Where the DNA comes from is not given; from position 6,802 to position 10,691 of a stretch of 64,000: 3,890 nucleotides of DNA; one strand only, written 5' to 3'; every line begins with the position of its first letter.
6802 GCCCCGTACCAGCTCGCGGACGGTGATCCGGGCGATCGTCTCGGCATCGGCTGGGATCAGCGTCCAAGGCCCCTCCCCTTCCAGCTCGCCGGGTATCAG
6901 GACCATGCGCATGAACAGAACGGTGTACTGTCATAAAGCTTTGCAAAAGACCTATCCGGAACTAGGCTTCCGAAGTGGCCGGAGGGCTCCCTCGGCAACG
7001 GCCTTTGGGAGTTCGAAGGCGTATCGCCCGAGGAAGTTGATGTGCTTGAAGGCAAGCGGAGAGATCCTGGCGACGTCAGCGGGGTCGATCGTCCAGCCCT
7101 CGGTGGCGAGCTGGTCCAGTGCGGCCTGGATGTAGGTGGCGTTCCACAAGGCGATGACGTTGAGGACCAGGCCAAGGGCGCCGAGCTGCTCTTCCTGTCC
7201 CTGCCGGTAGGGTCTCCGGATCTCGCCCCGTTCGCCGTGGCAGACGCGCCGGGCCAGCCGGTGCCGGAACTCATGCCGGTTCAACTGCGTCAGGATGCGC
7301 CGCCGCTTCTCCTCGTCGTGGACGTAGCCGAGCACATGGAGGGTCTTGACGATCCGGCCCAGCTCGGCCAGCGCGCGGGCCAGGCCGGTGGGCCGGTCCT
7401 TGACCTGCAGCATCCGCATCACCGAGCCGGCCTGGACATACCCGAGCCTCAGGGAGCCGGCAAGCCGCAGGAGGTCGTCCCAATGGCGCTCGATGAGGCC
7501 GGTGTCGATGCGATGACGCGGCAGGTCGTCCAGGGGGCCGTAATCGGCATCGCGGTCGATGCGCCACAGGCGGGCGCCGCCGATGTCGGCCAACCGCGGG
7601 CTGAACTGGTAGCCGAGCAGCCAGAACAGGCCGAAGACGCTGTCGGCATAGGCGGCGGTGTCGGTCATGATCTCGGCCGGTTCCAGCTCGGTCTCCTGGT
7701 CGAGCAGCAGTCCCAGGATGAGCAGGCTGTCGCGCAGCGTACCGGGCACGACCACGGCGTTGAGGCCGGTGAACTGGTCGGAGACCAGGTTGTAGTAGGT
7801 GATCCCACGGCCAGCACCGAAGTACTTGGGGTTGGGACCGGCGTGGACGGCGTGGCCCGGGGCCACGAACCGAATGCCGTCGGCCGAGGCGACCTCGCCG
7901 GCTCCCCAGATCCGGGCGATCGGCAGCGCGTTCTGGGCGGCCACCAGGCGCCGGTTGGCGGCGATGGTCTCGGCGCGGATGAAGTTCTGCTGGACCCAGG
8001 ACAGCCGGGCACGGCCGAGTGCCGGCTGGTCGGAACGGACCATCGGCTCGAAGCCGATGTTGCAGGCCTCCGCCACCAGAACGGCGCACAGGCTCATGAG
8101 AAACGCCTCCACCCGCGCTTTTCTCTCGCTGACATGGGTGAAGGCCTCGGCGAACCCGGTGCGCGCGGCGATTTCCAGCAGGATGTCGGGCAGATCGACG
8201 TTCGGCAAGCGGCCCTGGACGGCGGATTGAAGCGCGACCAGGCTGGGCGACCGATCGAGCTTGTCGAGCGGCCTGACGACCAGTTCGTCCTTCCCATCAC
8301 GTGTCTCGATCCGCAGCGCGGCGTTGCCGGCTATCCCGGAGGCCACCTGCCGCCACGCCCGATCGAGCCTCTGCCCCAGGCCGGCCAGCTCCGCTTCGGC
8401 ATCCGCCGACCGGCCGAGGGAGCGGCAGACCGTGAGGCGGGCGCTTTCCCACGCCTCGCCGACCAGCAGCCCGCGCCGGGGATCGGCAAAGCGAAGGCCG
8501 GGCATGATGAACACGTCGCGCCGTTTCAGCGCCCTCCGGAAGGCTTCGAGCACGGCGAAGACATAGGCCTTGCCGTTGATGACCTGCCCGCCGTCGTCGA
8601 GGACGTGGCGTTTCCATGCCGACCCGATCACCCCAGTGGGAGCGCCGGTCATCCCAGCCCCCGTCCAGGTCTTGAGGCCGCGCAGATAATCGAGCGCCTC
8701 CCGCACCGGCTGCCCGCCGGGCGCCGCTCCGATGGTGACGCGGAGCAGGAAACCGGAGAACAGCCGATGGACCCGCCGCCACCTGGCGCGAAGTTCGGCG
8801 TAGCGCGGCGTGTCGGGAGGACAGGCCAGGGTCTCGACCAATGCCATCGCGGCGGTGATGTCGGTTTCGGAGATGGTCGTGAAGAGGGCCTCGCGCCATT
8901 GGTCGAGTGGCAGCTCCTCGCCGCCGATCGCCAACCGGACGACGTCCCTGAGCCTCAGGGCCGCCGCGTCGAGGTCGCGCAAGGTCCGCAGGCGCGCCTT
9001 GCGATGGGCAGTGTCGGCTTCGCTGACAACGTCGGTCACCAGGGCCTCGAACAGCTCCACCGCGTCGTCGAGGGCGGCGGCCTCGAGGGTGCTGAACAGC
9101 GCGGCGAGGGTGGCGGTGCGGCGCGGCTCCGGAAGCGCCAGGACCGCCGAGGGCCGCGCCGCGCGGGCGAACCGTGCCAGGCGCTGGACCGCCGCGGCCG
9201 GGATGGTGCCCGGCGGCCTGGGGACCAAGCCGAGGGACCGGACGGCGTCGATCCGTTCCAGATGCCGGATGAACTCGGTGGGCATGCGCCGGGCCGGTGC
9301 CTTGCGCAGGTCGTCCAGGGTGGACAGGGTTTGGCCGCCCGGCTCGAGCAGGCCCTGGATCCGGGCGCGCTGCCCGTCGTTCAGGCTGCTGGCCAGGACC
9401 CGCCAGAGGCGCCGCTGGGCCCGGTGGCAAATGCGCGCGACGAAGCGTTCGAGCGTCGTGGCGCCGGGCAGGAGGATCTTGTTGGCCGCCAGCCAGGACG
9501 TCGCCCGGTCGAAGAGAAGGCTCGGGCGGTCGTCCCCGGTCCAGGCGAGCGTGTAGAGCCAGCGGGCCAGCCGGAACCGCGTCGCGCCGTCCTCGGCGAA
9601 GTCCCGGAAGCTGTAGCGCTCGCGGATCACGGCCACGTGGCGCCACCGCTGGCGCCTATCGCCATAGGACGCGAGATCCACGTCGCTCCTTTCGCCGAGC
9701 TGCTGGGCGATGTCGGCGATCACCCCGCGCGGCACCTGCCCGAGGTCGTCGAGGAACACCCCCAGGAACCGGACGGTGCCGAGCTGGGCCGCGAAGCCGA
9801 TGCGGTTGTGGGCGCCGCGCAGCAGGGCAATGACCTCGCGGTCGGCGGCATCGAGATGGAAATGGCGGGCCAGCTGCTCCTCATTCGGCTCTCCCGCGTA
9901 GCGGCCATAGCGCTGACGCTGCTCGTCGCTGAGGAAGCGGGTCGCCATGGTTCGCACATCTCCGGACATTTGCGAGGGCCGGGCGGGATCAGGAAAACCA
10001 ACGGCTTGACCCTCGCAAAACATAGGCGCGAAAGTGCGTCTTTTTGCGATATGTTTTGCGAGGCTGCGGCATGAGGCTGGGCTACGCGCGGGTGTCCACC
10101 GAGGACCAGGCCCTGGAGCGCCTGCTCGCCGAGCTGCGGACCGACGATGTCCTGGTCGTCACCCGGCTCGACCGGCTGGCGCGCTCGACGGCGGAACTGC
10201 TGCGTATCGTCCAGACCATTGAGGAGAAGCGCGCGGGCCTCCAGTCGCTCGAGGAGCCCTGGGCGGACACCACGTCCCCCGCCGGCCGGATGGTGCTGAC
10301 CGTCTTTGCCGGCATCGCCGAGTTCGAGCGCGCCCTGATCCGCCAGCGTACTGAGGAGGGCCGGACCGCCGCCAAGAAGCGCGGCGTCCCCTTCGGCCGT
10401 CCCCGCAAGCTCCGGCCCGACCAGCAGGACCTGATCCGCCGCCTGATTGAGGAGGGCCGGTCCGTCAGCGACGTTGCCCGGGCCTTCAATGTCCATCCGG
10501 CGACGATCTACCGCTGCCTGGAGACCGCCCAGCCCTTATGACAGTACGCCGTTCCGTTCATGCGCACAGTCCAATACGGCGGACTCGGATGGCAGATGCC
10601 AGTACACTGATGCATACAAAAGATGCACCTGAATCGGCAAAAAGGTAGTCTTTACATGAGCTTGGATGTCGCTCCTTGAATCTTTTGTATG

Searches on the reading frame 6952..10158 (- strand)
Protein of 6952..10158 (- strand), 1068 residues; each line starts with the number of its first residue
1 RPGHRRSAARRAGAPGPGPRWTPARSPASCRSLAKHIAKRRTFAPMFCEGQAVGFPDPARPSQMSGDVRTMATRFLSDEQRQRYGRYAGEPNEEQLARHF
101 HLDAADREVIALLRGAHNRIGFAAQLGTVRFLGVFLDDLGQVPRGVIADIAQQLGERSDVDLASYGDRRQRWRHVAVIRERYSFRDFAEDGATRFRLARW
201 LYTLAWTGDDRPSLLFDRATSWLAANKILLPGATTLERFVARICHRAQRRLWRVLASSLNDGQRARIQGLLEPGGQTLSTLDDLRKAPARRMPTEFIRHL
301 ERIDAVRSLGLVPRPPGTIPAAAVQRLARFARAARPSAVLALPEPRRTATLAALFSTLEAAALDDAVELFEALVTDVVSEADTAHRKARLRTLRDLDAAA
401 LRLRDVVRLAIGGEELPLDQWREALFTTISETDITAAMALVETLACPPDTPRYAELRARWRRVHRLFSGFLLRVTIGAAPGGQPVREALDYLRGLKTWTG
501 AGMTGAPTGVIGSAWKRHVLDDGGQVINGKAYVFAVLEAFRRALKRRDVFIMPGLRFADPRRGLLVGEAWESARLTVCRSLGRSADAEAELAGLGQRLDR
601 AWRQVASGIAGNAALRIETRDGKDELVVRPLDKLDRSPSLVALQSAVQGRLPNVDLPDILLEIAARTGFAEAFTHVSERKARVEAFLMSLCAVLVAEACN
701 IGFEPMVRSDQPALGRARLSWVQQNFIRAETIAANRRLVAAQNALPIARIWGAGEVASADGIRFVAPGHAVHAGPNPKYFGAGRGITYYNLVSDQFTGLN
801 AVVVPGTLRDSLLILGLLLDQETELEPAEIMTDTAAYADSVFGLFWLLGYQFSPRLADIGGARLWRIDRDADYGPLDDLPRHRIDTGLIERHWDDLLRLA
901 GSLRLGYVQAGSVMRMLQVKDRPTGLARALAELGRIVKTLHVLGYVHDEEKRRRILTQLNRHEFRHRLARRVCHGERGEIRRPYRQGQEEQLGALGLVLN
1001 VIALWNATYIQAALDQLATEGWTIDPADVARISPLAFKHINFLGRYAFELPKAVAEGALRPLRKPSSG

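Call 99: search_protein_families(library=pfam, proteins=[window:6952-10158:-], max_evalue=0.0001)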
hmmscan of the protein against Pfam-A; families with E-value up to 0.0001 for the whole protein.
window:6952-10158:- (1068 aa): 2 families
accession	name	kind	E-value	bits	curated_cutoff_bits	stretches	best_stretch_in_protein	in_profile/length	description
PF01526.23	DDE_Tnp_Tn3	-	1.4e-139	465.6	24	1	658-1046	1-389/389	Tn3 transposase DDE domain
PF13700.11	DUF4158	-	1.4e-51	175.1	27.4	1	75-242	1-164/165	Domain of unknown function (DUF4158)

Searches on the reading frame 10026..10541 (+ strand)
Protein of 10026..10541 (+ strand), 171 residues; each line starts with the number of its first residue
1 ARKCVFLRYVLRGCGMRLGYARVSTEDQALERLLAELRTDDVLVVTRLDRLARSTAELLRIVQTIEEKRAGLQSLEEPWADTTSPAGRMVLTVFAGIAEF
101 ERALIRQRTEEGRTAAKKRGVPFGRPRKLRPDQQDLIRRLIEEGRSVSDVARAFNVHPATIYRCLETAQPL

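Call 59: search_protein_families(library=pfam, proteins=[window:10026-10541:+], max_evalue=0.001)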
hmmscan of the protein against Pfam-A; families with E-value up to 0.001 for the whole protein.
window:10026-10541:+ (171 aa): 9 families
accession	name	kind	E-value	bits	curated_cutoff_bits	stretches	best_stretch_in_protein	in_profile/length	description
PF00239.26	Resolvase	-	3.5e-29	102.2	23.3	1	29-121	51-144/145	Resolvase, N terminal domain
PF02796.21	HTH_7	-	1.1e-12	48.3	23.8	1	124-166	1-43/45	Helix-turn-helix domain of resolvase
PF13936.12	HTH_38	-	1.4e-07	31.6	27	1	126-164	2-40/44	Helix-turn-helix domain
PF01527.26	HTH_Tnp_1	-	0.00014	22.4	24.1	1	136-163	15-42/75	Transposase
PF13551.12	HTH_29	-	0.00021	21.8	28.1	0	139-167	6-35/64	Winged helix-turn helix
PF13565.12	HTH_32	-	0.00036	21.4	33.7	1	106-165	6-73/73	Homeodomain-like domain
PF13518.12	HTH_28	-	0.00056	20.4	25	0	136-163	5-31/52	Helix-turn-helix domain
PF13384.12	HTH_23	-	0.00065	19.9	24.6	0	139-163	12-36/50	Homeodomain-like domain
PF13542.12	HTH_Tnp_ISL3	-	0.00073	19.4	27.4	0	136-163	19-45/51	Helix-turn-helix domain of transposase family ISL3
